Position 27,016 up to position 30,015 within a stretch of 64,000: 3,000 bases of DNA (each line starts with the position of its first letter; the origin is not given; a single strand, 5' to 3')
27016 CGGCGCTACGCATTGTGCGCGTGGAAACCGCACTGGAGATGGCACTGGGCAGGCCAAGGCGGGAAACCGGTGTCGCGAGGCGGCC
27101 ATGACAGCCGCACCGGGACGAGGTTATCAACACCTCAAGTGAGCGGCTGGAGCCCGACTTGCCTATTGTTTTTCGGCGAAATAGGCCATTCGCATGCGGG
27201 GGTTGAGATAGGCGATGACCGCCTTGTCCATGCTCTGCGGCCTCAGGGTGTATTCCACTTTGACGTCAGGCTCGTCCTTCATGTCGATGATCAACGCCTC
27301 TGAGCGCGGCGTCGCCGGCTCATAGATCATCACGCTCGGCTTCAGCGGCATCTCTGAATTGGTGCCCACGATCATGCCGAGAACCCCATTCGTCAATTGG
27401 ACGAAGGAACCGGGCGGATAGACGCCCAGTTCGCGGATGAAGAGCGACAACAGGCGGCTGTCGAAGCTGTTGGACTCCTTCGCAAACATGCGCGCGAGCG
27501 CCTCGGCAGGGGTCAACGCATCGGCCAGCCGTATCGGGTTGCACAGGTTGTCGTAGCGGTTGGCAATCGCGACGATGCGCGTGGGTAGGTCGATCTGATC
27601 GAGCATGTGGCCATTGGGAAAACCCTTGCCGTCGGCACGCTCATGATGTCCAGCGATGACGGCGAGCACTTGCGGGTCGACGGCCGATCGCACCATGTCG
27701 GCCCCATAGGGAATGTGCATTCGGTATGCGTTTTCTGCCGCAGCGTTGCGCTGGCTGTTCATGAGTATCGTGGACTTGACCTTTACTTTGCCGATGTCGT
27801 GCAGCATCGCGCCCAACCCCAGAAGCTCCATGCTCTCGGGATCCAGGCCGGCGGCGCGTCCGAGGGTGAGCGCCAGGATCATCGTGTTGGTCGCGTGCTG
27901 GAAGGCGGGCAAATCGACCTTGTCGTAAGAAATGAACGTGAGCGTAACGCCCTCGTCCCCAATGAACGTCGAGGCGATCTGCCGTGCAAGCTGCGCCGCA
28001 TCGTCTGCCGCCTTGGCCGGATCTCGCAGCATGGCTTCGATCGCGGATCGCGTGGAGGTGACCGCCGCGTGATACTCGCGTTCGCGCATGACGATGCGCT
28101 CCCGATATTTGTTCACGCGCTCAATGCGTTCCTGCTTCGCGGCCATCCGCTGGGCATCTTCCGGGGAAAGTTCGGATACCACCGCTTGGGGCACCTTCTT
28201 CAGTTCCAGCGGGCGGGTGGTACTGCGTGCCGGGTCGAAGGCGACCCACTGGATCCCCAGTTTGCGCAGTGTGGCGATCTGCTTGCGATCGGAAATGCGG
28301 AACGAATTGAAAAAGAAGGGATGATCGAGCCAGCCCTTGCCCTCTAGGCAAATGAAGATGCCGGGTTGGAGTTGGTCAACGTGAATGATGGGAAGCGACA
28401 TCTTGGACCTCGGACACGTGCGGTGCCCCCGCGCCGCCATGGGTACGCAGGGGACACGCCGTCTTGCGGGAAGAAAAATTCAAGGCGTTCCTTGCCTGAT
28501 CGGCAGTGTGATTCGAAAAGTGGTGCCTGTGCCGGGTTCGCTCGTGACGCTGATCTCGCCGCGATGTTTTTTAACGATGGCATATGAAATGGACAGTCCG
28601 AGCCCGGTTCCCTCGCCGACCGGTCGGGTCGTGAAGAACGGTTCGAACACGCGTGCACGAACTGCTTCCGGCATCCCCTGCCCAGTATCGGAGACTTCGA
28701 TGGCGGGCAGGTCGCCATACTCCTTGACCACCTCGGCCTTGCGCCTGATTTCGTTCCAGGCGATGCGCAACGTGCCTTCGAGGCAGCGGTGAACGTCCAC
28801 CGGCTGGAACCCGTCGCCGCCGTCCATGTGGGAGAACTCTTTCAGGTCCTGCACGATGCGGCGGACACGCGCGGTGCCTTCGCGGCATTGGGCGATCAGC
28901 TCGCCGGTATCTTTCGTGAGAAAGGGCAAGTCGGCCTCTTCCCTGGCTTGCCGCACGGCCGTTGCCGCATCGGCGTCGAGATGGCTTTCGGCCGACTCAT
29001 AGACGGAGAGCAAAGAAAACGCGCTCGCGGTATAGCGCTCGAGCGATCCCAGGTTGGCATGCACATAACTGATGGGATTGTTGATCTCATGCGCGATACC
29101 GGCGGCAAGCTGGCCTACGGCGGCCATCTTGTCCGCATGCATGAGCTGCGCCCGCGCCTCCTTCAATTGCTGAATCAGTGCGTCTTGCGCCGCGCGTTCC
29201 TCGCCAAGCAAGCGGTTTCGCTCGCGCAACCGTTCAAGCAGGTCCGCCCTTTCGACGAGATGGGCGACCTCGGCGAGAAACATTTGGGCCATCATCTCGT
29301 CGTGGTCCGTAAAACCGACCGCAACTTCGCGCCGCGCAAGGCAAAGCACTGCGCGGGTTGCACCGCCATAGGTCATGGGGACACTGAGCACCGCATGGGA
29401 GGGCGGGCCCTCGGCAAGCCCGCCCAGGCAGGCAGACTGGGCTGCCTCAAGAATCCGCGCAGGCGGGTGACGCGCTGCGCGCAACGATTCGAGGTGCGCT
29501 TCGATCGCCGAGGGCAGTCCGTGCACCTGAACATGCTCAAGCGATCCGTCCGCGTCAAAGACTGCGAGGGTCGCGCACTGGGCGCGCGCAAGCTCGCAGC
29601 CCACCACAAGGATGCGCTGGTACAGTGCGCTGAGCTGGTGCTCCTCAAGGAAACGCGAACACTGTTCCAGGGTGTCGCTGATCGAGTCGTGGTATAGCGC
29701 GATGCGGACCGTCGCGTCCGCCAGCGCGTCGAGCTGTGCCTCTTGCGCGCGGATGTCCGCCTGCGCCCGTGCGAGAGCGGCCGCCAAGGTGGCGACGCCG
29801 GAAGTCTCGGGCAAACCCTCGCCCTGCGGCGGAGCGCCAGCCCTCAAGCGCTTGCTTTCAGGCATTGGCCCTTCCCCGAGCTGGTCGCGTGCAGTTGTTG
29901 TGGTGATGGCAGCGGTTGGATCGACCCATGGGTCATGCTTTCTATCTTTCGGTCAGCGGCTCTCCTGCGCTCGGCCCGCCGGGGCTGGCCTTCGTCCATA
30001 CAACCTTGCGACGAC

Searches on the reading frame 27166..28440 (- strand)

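Call 33: search_protein_families(library=pfam, proteins=[window:27166-28440:-], max_evalue=0.0001)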
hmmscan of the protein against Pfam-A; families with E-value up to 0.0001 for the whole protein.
window:27166-28440:- (425 aa): 3 families
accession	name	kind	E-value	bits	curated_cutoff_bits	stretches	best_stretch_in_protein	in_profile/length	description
PF11871.13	DUF3391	-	1.9e-26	93.7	27.8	1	19-147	4-135/136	Domain of unknown function (DUF3391)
PF13487.12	HD_5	-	5.3e-19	69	27.2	1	180-329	15-169/170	HD domain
PF01966.28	HD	-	9.2e-14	52.2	22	1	180-298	2-115/116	HD domain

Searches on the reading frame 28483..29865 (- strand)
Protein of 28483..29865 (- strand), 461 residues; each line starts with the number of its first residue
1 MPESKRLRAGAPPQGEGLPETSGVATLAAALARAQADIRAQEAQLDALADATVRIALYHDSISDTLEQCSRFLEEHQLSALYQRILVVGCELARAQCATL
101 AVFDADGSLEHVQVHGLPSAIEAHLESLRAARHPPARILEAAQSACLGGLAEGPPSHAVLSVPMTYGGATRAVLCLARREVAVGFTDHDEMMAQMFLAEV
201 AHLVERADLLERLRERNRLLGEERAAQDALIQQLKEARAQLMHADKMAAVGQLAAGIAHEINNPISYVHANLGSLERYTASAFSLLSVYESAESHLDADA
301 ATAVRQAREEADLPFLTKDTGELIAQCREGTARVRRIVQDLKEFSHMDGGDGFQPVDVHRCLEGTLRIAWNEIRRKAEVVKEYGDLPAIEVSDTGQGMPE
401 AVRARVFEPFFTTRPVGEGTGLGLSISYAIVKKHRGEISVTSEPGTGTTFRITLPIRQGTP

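Call 33: search_protein_families(library=pfam, proteins=[window:28483-29865:-], max_evalue=0.0001)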
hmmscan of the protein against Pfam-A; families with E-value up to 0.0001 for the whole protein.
window:28483-29865:- (461 aa): 4 families
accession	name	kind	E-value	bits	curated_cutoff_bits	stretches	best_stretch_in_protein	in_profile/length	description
PF02518.31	HATPase_c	-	1.5e-20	74.2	26.4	1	384-457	35-110/111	Histidine kinase-, DNA gyrase B-, and HSP90-like ATPase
PF01590.32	GAF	-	4e-06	27.8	22.4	1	78-201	2-130/133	GAF domain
PF00512.31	HisKA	-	7.1e-06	26.4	26.9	0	250-350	2-66/66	His Kinase A (phospho-acceptor) domain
PF13185.12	GAF_2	-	4.2e-05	24.2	28.6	1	76-203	2-134/136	GAF domain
